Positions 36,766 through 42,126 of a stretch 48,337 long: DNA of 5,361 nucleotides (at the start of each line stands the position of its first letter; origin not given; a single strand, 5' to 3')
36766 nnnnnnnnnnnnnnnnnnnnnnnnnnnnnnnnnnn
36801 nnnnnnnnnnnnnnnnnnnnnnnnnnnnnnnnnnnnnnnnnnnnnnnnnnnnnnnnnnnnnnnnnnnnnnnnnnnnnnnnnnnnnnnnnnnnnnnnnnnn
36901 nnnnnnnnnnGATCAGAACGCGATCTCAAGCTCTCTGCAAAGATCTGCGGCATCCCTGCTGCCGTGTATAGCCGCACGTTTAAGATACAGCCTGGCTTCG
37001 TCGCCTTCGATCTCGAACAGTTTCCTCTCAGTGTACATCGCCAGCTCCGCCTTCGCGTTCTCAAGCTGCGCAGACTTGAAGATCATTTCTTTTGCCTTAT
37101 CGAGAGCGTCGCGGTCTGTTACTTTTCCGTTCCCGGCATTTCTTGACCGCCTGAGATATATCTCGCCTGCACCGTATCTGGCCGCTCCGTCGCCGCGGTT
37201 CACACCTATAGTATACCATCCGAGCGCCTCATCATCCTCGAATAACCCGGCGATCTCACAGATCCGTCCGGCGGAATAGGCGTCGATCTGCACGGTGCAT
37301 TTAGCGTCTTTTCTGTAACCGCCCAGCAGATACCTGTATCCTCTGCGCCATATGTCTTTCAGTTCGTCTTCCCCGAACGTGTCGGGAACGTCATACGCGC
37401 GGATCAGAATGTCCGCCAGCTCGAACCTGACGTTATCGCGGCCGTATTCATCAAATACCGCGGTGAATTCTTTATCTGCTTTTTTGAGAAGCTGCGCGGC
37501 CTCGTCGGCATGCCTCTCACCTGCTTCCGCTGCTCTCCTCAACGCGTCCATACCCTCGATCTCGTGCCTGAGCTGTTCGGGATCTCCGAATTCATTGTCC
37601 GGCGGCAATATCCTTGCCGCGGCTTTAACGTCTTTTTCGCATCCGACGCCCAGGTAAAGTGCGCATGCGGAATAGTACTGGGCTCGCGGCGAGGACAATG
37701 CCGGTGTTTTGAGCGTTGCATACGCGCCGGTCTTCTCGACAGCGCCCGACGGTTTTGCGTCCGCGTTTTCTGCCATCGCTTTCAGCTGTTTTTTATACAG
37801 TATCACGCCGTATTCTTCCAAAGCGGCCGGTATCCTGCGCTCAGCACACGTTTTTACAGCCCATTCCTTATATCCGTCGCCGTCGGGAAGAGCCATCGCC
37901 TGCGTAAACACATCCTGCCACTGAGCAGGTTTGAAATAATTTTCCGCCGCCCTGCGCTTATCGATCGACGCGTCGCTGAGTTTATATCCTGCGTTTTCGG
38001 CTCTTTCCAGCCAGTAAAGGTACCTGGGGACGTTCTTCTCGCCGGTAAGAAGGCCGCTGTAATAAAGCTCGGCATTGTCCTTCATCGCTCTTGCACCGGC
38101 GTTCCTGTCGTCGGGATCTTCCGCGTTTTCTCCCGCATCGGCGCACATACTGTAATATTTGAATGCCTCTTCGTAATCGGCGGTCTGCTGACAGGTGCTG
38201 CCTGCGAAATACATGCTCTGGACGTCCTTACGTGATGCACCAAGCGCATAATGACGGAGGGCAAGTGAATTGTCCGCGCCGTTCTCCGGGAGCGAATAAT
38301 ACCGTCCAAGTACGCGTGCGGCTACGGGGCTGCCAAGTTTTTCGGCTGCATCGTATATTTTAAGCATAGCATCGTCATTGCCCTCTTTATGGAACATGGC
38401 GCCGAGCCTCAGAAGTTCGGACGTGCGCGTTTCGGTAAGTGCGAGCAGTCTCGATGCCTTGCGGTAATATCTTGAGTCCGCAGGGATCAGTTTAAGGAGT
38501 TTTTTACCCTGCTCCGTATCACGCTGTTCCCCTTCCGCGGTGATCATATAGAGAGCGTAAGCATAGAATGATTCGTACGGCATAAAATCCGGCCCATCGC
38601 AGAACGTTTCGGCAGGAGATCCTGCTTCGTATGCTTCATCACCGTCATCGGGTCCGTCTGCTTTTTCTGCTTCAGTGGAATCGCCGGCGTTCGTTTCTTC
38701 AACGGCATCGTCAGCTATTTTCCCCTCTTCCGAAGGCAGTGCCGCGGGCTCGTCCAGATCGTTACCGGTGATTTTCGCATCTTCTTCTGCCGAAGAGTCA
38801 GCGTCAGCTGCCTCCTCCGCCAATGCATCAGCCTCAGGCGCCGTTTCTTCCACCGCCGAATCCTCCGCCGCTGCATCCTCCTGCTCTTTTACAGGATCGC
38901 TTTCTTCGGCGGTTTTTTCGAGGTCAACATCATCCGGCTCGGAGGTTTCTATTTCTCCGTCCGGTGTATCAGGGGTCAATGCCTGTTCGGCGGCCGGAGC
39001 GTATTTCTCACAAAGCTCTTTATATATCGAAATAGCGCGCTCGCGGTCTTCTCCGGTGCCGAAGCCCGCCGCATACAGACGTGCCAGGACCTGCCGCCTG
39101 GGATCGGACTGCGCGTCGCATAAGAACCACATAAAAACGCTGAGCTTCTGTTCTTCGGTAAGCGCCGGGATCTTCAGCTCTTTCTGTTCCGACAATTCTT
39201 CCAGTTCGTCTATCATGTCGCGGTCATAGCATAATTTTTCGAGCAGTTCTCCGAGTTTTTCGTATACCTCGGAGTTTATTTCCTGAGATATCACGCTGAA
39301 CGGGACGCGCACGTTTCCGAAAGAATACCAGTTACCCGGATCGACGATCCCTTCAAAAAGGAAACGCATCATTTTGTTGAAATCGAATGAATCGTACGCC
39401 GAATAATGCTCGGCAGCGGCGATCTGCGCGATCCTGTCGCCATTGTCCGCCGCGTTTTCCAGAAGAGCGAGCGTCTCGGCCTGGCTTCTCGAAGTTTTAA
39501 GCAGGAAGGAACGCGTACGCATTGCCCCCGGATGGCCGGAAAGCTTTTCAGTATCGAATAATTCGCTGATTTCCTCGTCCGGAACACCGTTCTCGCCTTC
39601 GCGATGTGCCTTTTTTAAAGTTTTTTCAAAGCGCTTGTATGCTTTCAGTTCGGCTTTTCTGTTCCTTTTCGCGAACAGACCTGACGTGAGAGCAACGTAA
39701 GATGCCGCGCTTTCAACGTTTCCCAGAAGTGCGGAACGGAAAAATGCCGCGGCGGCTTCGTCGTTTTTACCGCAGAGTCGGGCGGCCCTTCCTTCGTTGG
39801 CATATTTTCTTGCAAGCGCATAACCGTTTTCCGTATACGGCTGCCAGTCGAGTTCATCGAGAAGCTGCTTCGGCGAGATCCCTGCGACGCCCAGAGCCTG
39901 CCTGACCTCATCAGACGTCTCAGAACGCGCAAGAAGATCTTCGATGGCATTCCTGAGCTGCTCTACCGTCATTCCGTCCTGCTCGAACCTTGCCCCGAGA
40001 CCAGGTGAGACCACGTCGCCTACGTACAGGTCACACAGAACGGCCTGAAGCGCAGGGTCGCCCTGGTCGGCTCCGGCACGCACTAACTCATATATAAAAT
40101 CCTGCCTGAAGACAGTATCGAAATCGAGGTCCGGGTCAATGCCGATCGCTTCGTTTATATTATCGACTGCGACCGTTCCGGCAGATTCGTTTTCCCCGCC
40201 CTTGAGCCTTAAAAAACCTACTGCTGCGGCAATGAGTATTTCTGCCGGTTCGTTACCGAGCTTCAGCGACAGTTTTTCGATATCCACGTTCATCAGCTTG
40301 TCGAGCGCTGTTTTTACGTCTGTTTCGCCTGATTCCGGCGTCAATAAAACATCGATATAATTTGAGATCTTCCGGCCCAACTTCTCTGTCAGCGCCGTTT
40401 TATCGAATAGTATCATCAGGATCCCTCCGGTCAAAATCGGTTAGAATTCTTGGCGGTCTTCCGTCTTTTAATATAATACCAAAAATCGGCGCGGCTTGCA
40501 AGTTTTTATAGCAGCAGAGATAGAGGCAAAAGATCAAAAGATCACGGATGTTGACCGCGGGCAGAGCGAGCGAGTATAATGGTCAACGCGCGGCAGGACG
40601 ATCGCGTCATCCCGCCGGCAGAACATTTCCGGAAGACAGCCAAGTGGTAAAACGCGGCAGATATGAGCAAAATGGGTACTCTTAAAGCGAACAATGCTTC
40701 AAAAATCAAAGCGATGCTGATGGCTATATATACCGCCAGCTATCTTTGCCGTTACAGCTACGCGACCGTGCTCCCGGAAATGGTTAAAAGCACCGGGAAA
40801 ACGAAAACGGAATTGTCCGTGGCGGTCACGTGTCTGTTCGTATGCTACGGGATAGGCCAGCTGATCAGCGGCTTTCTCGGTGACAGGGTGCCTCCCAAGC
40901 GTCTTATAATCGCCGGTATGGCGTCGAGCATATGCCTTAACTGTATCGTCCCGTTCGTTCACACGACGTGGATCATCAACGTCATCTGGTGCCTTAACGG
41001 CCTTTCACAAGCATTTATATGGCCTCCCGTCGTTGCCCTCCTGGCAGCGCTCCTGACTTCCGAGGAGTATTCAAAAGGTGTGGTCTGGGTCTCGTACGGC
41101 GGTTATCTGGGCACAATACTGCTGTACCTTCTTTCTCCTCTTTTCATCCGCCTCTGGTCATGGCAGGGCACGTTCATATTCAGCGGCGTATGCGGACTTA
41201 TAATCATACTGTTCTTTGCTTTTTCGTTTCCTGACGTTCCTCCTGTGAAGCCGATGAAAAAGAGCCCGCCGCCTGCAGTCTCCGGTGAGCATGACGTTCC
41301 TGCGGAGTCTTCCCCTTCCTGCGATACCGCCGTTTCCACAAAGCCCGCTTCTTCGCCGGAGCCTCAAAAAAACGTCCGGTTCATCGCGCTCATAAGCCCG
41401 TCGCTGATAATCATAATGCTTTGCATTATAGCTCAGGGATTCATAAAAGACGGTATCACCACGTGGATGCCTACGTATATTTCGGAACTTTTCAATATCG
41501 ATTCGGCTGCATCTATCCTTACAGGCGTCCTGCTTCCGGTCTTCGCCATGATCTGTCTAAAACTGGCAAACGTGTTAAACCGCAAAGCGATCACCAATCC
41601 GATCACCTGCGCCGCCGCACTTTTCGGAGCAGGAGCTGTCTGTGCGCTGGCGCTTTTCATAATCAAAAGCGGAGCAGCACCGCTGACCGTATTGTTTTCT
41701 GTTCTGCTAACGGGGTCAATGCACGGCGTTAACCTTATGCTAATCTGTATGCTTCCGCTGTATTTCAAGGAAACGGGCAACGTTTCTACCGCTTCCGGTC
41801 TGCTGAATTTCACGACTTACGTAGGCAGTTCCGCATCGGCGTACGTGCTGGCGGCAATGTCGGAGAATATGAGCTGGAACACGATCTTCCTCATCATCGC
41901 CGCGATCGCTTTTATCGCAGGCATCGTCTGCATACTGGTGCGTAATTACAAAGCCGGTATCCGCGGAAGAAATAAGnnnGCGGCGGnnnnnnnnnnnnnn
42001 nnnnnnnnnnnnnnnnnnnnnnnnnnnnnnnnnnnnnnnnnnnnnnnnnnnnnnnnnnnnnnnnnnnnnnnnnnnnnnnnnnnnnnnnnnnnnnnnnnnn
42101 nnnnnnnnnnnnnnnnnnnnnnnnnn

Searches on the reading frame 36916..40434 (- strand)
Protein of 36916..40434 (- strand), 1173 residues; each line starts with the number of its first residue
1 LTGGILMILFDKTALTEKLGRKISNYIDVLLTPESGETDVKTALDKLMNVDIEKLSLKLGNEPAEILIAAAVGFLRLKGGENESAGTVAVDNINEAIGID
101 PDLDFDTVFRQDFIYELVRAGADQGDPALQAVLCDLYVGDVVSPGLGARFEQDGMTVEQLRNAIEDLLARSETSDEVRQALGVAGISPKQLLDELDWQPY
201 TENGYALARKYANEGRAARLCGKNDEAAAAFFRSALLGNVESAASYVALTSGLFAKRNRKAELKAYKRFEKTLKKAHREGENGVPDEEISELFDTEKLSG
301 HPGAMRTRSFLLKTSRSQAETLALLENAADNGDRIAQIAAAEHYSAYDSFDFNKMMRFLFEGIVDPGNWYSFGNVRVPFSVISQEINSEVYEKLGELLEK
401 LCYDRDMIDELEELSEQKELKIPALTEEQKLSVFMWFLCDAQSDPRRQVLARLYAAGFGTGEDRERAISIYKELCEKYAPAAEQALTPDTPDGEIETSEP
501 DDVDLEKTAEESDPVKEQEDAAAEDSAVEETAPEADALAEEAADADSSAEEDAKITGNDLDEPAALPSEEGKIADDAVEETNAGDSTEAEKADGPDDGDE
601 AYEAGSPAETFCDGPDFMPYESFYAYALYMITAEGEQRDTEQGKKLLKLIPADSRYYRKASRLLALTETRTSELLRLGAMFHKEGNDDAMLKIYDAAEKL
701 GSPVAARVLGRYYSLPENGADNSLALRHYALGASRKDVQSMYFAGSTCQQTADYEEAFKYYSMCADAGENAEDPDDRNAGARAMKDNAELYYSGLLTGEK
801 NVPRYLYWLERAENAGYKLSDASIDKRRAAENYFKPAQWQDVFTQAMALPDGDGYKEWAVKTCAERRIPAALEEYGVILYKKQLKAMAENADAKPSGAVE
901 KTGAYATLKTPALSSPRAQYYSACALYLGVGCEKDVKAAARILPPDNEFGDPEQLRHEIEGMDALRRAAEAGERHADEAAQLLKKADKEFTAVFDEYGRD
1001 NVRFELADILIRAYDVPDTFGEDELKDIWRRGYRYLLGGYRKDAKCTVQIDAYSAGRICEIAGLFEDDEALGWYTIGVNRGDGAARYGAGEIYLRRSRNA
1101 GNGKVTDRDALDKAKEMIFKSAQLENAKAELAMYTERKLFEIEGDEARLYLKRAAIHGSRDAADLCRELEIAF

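Call 102: find_encoding_contigs(protein=window:36916-40434:-, flank=2000, max_places=6)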
Protein window:36916-40434:- (1173 aa): no gene with exactly this product is on record in the collection.

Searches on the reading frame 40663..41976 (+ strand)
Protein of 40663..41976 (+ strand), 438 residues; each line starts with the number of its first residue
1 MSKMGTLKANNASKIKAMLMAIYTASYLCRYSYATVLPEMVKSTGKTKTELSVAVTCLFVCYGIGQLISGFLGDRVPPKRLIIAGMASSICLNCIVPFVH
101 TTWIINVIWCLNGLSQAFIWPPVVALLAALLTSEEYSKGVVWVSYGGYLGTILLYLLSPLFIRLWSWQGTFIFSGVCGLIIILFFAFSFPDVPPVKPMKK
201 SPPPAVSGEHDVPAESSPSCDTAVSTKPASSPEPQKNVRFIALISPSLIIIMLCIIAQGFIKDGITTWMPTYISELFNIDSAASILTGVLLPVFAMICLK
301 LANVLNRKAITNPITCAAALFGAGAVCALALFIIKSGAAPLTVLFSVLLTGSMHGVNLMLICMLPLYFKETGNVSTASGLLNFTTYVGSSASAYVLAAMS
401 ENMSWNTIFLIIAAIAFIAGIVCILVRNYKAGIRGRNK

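Call 104: find_encoding_contigs(protein=window:40663-41976:+, flank=3000, max_places=6)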
Protein window:40663-41976:+ (438 aa): 2 contigs read that carry it; 2 places shown.
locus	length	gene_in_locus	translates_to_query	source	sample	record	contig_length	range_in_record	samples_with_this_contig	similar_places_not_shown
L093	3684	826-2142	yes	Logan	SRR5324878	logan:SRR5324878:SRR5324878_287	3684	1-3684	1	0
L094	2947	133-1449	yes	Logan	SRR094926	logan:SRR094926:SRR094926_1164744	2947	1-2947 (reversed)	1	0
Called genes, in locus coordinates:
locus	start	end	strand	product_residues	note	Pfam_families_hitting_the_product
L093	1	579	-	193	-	?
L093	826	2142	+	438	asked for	PF07690:MFS_1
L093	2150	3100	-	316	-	PF23023:Anti-Pycsar_Apyc1, PF00753:Lactamase_B, PF12706:Lactamase_B_2 (weak)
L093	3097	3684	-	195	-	?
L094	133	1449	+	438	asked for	PF07690:MFS_1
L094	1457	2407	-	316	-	PF23023:Anti-Pycsar_Apyc1, PF00753:Lactamase_B, PF12706:Lactamase_B_2 (weak)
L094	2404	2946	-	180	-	?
